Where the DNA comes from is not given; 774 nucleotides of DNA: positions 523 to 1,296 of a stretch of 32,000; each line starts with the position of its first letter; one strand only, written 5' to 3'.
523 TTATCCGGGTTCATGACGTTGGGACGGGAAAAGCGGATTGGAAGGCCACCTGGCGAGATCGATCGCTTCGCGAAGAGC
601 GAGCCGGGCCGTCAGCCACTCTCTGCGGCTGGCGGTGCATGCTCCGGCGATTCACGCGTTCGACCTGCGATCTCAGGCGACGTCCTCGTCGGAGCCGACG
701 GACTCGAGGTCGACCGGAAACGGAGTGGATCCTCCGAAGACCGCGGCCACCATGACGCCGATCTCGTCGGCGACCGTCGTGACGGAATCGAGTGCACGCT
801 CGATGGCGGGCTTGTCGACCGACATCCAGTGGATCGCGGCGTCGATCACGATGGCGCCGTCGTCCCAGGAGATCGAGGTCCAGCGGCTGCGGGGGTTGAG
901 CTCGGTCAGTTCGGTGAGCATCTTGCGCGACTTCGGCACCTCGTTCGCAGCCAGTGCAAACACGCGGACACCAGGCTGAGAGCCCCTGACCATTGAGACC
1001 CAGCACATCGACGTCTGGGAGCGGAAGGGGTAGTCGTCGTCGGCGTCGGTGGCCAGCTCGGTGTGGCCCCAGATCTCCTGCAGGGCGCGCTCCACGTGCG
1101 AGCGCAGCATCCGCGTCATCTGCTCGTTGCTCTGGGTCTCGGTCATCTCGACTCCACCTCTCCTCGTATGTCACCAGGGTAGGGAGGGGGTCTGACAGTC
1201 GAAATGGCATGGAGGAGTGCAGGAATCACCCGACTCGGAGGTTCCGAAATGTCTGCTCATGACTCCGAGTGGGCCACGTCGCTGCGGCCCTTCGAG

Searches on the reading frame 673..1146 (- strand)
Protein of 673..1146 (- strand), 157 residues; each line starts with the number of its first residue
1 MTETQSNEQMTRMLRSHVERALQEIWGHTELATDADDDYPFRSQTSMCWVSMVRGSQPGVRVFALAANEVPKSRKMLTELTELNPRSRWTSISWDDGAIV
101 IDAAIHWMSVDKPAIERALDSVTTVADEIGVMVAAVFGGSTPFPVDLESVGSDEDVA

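Call 5: search_protein_families(library=pfam, max_evalue=0.1, proteins=[window:676-1146:-])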
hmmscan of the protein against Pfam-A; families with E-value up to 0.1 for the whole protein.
seq(157 aa): 2 families
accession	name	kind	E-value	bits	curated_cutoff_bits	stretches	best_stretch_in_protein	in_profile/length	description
PF22551.1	TY-Chap1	-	3.3e-25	88.7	27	1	13-144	2-131/132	T3SS (YopN, CesT) and YbjN peptide-binding chaperone 1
PF10722.14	YbjN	-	0.0011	19.6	22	1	18-128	5-119/126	Putative bacterial sensory transduction regulator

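Call 7: find_encoding_contigs(protein=window:673-1146:-, flank=10000, max_places=10)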
Protein window:673-1146:- (157 aa): 1 contig read that carries it; 1 place shown.
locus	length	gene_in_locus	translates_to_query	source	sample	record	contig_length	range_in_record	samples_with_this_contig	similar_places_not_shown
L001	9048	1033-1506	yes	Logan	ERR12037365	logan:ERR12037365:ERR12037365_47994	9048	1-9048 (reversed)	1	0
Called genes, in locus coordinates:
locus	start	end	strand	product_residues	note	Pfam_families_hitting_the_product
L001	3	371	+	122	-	?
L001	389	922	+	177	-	PF20815:GIY_YIG_2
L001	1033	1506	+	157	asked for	PF22551:TY-Chap1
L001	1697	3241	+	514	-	PF07728:AAA_5, PF28529:McrB_lid (faint)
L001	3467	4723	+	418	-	PF10117:McrBC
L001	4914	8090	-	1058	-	PF01170:UPF0020 (faint), PF20473:MmeI_Mtase, PF07669:Eco57I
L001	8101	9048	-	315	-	?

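Call 8: search_protein_families(library=padloc, max_evalue=0.01, proteins=[window:676-1146:-])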
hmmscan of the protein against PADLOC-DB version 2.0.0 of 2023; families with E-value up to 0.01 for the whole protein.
seq(157 aa): 0 families

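Call 24: find_homologous_proteins(query=window:673-1146:-, max_evalue=0.001)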
Query window:673-1146:- (157 aa): 17 proteins with E <= 0.001 among 53 candidates.
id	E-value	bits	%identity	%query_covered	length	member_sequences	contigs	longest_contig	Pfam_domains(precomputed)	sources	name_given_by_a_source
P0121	7.3e-92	323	94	100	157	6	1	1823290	PF22551.2,PF10722.15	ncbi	-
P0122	1.9e-79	283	83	100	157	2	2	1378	PF22551.2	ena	-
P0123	1.6e-71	257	75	100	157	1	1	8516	PF22551.2,PF10722.15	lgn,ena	-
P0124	6.1e-67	242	68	100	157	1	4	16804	PF22551.2,PF10722.15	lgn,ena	-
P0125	2.2e-59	218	67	89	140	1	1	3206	PF22551.2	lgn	-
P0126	7.7e-54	200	57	100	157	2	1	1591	PF22551.2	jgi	jgi:hypothetical protein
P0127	7.1e-47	177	53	94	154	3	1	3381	PF22551.2,PF10722.15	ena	-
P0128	1.4e-46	176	54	100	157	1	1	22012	PF22551.2,PF10722.15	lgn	-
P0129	6.7e-46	174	54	92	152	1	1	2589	PF22551.2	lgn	-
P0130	1.6e-42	163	53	92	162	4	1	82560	PF22551.2,PF10722.15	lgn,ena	-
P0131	1.2e-36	144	50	92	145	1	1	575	PF22551.2,PF10722.15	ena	-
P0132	3.1e-36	143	52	92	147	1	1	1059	PF22551.2,PF10722.15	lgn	-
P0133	4.5e-35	139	49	91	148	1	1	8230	PF22551.2,PF10722.15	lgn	-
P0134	1.3e-27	115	44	85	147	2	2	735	PF22551.2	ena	-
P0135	7.1e-25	106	42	92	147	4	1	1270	PF22551.2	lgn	-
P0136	1.1e-23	102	62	54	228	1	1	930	PF22551.2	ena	-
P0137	1.1e-22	99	41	85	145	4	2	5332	PF22551.2,PF10722.15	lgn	-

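Call 25: find_encoding_contigs(protein=P0121, flank=10000, max_places=4)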
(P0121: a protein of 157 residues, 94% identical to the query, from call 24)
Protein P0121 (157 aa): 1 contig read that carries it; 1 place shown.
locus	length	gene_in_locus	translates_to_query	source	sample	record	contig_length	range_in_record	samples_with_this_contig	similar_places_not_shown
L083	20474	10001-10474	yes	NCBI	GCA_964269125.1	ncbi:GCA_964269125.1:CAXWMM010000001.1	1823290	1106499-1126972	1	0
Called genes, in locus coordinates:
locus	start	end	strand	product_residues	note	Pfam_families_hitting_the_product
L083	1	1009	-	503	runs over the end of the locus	PF03747:ADP_ribosyl_GH, PF00782:DSPc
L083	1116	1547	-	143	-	PF22552:TY-Chap3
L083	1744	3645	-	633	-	PF07819:PGAP1 (faint)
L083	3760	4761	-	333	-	-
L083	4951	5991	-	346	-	PF13604:AAA_30 (weak), PF01443:Viral_helicase1 (faint), PF13086:AAA_11 (weak), PF13087:AAA_12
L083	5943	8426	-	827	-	PF13482:RNase_H_2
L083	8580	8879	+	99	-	PF24698:DUF7662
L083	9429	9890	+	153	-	PF20815:GIY_YIG_2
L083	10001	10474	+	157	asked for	PF10722:YbjN (weak), PF22551:TY-Chap1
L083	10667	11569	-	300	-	-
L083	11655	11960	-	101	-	PF00271:Helicase_C (weak)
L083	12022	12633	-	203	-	PF00270:DEAD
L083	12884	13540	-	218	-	PF10923:BrxC_BrxD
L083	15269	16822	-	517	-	PF10708:DUF2510, PF13208:TerB_N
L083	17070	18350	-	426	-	PF00092:VWA, PF13519:VWA_2, PF13768:VWA_3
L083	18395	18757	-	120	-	PF00782:DSPc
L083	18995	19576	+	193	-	-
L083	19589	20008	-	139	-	-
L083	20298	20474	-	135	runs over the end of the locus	-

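Call 26: find_encoding_contigs(protein=P0123, flank=10000, max_places=4)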
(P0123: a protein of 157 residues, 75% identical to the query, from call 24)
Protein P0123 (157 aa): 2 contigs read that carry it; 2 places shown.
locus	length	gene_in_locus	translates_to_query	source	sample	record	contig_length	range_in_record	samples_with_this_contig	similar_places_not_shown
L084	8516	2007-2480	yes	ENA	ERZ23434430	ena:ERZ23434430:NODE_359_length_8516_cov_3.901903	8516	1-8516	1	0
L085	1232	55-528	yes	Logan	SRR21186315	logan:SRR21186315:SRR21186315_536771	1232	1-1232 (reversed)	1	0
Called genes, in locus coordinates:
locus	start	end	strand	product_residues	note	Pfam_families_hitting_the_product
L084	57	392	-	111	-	-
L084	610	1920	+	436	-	PF24698:DUF7662, PF21818:DUF6884, PF20815:GIY_YIG_2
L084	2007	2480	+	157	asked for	PF10722:YbjN (weak), PF22551:TY-Chap1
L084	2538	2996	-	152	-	-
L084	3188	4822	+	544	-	PF07728:AAA_5, PF28529:McrB_lid (faint)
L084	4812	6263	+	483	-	PF10117:McrBC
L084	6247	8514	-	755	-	?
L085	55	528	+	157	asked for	PF10722:YbjN (weak), PF22551:TY-Chap1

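Call 27: find_encoding_contigs(protein=P0124, flank=10000, max_places=4)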
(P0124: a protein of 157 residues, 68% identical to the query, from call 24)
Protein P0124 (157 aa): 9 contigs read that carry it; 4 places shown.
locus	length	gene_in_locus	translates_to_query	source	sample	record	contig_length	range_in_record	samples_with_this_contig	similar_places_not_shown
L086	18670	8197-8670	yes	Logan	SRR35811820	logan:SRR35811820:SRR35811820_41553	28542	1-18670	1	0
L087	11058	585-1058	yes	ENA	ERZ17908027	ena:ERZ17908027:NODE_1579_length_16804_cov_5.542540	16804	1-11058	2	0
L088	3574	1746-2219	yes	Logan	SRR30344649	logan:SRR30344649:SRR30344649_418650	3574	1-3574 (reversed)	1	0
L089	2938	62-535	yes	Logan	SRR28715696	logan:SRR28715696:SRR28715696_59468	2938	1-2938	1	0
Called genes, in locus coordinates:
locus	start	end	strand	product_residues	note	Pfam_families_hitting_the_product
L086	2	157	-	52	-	?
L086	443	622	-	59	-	-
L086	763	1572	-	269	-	PF03372:Exo_endo_phos (faint)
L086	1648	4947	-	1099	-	PF00580:UvrD-helicase, PF13245:AAA_19, PF13361:UvrD_C, PF13538:UvrD_C_2 (faint), PF12705:PDDEXK_1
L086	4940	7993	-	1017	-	PF12705:PDDEXK_1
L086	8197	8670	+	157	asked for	PF10722:YbjN (weak), PF22551:TY-Chap1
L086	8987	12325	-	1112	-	PF00271:Helicase_C (weak)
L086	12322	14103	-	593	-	PF13091:PLDc_2 (faint)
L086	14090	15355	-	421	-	PF19888:DUF6361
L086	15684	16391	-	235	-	-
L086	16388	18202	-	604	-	PF08665:PglZ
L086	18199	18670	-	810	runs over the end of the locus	PF00176:SNF2-rel_dom, PF00270:DEAD (weak), PF04851:ResIII, PF00271:Helicase_C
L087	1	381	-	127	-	?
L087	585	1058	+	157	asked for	PF10722:YbjN (weak), PF22551:TY-Chap1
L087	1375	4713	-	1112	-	PF00271:Helicase_C (weak)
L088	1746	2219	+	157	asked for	PF10722:YbjN (weak), PF22551:TY-Chap1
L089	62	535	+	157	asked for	PF10722:YbjN (weak), PF22551:TY-Chap1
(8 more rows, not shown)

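Call 29: find_homologous_proteins(query=L001:1697-3241:+, max_evalue=1e-10)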
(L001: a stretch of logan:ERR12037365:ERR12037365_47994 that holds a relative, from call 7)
Query L001:1697-3241:+ (514 aa): 6149 proteins with E <= 1e-10 among 8000 candidates; the best 120 are listed.
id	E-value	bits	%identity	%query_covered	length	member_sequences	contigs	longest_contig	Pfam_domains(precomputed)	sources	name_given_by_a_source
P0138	4.0e-248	842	73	100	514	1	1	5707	PF28529.1,PF07728.21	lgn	-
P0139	1.0e-246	837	74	96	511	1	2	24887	PF07728.21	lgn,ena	-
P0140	3.7e-246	836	74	96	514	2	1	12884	PF28529.1,PF07728.21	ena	-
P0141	2.7e-239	813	71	99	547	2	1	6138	PF07728.21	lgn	-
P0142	5.1e-234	796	71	96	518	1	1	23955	PF28529.1,PF07728.21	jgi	jgi:MoxR-like ATPase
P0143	3.9e-229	779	70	96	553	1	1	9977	PF07728.21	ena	-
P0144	1.3e-227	774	69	96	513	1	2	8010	PF28529.1,PF07728.21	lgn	-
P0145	1.5e-215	735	65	97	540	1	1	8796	PF28529.1,PF07728.21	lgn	-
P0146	8.9e-210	716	65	96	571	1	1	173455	PF07728.21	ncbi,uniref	ncbi:McrB family protein [Terrabacter sp. GCM10028922]|uniref:McrB family protein n=1 Tax=Terrabacte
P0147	4.8e-204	697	64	98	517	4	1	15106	PF28529.1,PF07728.21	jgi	jgi:hypothetical protein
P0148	5.2e-204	697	62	100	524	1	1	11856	PF28529.1,PF07728.21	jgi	jgi:MoxR-like ATPase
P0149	9.3e-200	683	63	96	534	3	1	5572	PF28529.1,PF07728.21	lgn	-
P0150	2.6e-197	674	63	96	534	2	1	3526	PF28529.1,PF07728.21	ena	-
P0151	1.4e-196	672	63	96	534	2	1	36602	PF28529.1,PF07728.21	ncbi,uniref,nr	ncbi:McrB family protein [Serinicoccus sediminis]|uniref:McrB family protein n=1 Tax=Serinicoccus se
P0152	4.0e-196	671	100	60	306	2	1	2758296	PF28529.1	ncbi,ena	-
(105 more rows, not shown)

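Call 30: find_encoding_contigs(protein=P0152, flank=10000, max_places=4)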
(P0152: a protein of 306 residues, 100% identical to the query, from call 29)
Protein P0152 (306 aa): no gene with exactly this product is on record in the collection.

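Call 43: find_related_loci(query=A3, collection=metagenome_contigs, flank=10000)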
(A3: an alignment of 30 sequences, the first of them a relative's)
Query A3 (514 aa) in metagenome_contigs; peptide patterns used: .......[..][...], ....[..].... (x = any residue, [..] = any of these).
600 stretches matched a pattern (row limit reached: there are more); 108 encode a relative of the query (tblastn E <= 1e-3); the best 80 are kept; 80 distinct loci.
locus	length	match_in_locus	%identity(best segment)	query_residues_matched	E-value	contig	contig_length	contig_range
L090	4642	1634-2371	35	16-269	3e-39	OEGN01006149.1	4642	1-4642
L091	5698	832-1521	35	16-268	1e-35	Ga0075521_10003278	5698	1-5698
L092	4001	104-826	34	3-265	3e-35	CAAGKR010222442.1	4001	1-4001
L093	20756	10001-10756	35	2-271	1e-34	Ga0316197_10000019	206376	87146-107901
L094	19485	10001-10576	38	59-267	3e-34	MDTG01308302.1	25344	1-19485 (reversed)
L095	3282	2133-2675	37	59-265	2e-34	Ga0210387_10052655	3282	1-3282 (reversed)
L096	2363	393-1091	36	11-264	3e-34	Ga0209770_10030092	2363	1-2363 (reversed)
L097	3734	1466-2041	38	58-267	5e-34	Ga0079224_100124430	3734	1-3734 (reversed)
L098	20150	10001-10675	33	5-264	1e-33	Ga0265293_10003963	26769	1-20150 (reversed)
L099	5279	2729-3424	34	5-277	2e-33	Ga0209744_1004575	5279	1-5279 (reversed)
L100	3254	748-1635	30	16-323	5e-33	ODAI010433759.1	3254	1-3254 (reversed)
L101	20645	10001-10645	34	16-236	5e-33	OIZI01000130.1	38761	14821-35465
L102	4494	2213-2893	36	16-265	1e-32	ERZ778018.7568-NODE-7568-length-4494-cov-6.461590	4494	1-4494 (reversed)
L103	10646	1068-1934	34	16-314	3e-32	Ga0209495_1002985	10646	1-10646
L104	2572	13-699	32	16-270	2e-32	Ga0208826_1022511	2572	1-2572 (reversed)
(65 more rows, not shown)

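Call 44: find_encoding_contigs(protein=P0139, flank=8000, max_places=3)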
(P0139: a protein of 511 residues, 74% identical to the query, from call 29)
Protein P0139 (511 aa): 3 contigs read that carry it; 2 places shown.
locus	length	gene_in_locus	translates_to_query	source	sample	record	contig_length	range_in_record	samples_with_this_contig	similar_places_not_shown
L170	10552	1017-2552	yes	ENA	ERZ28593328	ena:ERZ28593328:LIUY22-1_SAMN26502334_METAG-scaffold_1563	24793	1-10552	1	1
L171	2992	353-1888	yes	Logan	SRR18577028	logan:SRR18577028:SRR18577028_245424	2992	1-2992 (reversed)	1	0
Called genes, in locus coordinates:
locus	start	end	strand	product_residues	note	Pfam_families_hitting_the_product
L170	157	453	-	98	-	PF19607:DUF6112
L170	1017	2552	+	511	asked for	PF07728:AAA_5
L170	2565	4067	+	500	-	-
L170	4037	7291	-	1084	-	PF20473:MmeI_Mtase (weak), PF07669:Eco57I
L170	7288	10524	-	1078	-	PF13091:PLDc_2, PF09565:RE_NgoFVII (weak), PF00176:SNF2-rel_dom, PF00270:DEAD (faint), PF04851:ResIII (faint), PF00271:Helicase_C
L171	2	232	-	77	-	?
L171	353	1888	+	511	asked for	PF07728:AAA_5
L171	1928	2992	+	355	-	?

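Call 45: find_encoding_contigs(protein=P0146, flank=8000, max_places=3)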
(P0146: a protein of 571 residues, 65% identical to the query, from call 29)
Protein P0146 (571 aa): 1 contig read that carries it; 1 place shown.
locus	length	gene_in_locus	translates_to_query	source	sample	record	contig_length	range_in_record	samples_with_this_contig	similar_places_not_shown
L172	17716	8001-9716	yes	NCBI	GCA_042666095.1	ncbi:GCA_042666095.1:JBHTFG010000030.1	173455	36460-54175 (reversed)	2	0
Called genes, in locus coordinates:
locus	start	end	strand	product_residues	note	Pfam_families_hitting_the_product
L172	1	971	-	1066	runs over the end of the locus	PF20473:MmeI_Mtase, PF07669:Eco57I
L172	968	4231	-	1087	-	PF09565:RE_NgoFVII (faint), PF13091:PLDc_2, PF00176:SNF2-rel_dom (weak), PF00270:DEAD (faint), PF04851:ResIII (faint), PF00271:Helicase_C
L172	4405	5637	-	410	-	-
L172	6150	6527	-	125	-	PF01695:IstB_IS21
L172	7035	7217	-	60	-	PF13604:AAA_30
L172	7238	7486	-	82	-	PF13604:AAA_30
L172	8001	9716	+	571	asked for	PF07728:AAA_5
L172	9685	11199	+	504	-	-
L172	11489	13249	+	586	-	PF06054:CoiA_nuc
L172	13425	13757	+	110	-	PF11774:Lsr2, PF23359:Lsr2_DNA-bd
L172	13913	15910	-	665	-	PF02463:SMC_N (faint), PF13175:AAA_15 (faint), PF13304:AAA_21, PF20469:OLD-like_TOPRIM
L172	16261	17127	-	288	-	PF19508:DUF6042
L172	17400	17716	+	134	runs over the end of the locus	-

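Call 46: find_encoding_contigs(protein=P0130, flank=8000, max_places=3)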
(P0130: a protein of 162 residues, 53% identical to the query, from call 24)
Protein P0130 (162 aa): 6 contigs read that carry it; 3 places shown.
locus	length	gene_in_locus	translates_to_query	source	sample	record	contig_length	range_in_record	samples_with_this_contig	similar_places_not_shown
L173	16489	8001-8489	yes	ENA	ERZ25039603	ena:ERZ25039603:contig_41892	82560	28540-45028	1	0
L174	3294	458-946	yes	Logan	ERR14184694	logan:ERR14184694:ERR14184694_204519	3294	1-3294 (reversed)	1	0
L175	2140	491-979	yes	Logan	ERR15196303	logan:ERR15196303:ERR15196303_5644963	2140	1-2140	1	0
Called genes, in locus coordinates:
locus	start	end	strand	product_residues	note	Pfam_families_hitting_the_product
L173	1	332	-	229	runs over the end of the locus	-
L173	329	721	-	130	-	-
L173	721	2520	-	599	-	-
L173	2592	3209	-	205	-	-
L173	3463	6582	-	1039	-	PF13091:PLDc_2 (weak), PF00270:DEAD, PF04851:ResIII, PF18766:SWI2_SNF2, PF00271:Helicase_C, PF11907:DUF3427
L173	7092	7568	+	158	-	PF06941:NT5C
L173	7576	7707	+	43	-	PF24623:Phage_zn_bind_8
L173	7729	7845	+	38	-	-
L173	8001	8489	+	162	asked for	PF22551:TY-Chap1, PF10722:YbjN (weak)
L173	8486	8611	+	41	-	-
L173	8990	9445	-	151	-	-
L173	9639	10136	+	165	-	PF04389:Peptidase_M28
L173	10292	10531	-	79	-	-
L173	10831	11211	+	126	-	-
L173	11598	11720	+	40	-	-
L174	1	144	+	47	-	?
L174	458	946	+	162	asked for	PF22551:TY-Chap1, PF10722:YbjN (weak)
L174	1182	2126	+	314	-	PF13280:WYL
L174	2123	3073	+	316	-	-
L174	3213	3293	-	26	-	?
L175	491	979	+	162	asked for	PF22551:TY-Chap1, PF10722:YbjN (weak)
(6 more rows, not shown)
